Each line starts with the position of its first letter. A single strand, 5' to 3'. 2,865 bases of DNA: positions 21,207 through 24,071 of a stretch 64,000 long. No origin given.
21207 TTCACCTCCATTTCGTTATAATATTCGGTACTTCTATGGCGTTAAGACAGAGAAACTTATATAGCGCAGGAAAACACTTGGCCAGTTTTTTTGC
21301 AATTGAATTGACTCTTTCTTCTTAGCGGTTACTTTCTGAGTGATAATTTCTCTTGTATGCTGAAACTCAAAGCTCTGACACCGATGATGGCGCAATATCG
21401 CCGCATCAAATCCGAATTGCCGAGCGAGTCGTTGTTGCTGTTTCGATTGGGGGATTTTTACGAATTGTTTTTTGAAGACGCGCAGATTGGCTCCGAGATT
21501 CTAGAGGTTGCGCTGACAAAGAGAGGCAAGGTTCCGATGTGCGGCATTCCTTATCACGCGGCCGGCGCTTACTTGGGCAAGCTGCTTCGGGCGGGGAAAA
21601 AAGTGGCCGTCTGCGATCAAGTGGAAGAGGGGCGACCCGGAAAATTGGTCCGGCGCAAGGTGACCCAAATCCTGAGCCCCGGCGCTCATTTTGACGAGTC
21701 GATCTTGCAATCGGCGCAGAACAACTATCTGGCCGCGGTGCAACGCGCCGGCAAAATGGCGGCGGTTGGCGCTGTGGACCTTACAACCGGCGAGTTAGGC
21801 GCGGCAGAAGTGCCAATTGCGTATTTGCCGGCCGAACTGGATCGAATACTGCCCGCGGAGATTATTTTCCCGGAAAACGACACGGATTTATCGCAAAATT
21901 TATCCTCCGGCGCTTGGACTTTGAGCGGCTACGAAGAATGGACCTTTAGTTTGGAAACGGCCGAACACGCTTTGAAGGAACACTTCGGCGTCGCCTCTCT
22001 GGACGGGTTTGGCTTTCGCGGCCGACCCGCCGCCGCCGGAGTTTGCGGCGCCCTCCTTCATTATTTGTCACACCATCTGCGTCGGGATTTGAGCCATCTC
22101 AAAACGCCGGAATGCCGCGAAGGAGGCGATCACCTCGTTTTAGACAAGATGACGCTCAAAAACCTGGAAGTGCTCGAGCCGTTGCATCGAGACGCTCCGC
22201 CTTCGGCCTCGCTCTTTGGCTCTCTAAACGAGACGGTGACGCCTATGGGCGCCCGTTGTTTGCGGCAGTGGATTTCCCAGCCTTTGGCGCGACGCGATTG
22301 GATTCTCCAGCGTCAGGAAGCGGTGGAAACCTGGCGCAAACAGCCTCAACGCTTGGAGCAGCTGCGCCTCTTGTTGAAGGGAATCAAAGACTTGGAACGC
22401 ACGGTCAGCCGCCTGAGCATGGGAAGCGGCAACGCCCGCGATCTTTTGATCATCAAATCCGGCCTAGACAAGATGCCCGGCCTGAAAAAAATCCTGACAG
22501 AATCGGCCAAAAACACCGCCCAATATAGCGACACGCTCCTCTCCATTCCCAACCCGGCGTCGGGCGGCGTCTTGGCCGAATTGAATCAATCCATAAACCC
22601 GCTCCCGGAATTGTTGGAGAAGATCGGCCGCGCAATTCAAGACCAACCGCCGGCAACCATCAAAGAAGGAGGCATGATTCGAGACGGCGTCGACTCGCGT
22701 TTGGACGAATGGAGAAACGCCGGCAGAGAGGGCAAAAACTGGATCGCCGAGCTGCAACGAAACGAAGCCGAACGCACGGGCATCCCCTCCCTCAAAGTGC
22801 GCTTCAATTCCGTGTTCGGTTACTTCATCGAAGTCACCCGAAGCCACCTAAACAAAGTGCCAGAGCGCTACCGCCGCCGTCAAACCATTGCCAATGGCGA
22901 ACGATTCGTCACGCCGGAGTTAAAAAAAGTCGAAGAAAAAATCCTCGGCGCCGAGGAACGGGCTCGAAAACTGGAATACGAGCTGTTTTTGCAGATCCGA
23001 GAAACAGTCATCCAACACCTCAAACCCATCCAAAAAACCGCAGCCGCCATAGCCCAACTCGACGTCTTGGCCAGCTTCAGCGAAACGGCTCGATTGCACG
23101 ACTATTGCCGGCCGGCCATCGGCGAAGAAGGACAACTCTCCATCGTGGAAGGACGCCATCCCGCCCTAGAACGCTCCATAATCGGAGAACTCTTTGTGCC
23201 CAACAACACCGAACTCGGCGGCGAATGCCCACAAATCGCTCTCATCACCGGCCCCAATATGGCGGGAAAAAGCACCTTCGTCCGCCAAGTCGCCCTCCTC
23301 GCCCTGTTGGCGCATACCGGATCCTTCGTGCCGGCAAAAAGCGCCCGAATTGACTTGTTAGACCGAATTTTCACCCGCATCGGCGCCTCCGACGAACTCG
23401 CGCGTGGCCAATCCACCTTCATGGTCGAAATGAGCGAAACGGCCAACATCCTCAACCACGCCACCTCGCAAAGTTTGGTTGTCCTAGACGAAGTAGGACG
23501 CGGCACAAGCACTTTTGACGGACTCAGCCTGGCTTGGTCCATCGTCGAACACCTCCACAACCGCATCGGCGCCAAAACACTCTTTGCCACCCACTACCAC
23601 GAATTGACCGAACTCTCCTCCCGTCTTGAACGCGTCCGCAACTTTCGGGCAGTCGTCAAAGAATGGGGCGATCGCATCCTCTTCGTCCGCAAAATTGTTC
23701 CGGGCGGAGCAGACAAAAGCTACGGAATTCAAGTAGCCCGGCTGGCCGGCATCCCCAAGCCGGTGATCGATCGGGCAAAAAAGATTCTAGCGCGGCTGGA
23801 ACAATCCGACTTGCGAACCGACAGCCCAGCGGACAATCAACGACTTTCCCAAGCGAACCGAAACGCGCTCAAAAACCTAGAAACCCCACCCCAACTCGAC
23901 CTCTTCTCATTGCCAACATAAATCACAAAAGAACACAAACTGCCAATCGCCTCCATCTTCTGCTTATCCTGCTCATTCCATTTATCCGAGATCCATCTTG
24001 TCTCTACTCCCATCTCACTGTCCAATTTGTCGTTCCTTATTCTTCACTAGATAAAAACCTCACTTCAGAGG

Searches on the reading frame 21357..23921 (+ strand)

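Call 54: search_protein_families(library=pfam, proteins=[window:21357-23921:+], max_evalue=0.00001)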
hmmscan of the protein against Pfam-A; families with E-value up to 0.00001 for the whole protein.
window:21357-23921:+ (854 aa): 5 families
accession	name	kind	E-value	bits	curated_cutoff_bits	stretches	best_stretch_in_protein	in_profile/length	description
PF00488.27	MutS_V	-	8.9e-85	283.9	30.2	1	629-815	2-188/188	MutS domain V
PF05192.23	MutS_III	-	1e-48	166.7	34.1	1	266-575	2-194/194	MutS domain III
PF01624.25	MutS_I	-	1.5e-32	112.6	20.6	1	8-114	1-112/113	MutS domain I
PF05190.23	MutS_IV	-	5.3e-31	107.2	22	1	444-535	1-92/92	MutS family domain IV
PF05188.22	MutS_II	-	2.2e-19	70.6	25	1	123-249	1-133/133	MutS domain II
